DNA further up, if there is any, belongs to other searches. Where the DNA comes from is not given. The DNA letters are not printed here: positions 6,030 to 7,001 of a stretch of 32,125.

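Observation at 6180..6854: Lone plus-strand tail-anchored membrane protein inside the island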

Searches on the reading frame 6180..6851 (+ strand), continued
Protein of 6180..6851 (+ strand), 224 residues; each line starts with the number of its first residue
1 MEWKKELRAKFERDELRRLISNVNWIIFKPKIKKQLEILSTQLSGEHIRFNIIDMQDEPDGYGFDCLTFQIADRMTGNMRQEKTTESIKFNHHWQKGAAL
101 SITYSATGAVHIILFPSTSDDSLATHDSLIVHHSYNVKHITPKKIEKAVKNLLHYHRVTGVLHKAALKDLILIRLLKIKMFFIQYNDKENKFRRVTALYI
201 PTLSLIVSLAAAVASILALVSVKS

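Call 75: search_protein_families(library=pfam, proteins=[L028:9439-11127:-, L010:8829-9818:-, L007:8693-9157:+, L006:8888-9634:-, L031:4162-5001:+, L030:6285-7211:-, L014:6810-7694:+, L015:7420-8145:-, L007:6505-7293:-, L006:7200-7925:+], max_evalue=0.01)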
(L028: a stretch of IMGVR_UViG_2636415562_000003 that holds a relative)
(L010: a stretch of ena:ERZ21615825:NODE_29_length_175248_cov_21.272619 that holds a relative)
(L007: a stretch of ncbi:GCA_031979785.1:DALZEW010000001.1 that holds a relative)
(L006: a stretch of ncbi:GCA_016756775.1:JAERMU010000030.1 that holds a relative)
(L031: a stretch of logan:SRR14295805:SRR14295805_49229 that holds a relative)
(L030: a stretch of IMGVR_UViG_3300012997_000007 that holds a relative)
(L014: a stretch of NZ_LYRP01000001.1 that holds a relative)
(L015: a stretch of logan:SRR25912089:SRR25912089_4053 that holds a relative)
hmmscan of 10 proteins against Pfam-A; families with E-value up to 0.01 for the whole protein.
L028:9439-11127:- (563 aa): 0 families

L010:8829-9818:- (330 aa): 0 families

L007:8693-9157:+ (155 aa): 0 families

L006:8888-9634:- (249 aa): 0 families

L031:4162-5001:+ (280 aa): 0 families

L030:6285-7211:- (309 aa): 1 family
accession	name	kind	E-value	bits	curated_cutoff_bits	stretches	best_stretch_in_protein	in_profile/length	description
PF13091.12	PLDc_2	-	8.4e-21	74.6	27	1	18-142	1-131/132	PLD-like domain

L014:6810-7694:+ (295 aa): 0 families

L015:7420-8145:- (242 aa): 0 families

L007:6505-7293:- (263 aa): 0 families

L006:7200-7925:+ (242 aa): 1 family
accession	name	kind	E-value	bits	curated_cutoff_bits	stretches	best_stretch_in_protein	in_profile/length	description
PF01844.29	HNH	-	2.4e-06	28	21.4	1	168-223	1-46/47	HNH endonuclease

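Call 95: search_dna_similar(query=window:6180-6851:+, collection=plasmids, mode=protein, max_evalue=0.001)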
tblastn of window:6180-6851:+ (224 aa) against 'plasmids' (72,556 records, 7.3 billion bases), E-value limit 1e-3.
Records with a match: 1; places in all: 1; records where one place covers at least 80% of the query: 0.
Best place of each record, by identity: <60% 1.
By first word of the organism name: Pseudoalteromonas 1.
By predicted mobility (MOB-suite, as given by PLSDB): non-mobilizable 1.
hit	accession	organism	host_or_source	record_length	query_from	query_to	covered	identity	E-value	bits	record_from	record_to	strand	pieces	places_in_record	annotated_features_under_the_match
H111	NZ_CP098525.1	Pseudoalteromonas sp. KG3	whole organism,Cheese rind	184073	76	161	38%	30.2%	2e-4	49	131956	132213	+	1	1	hypothetical protein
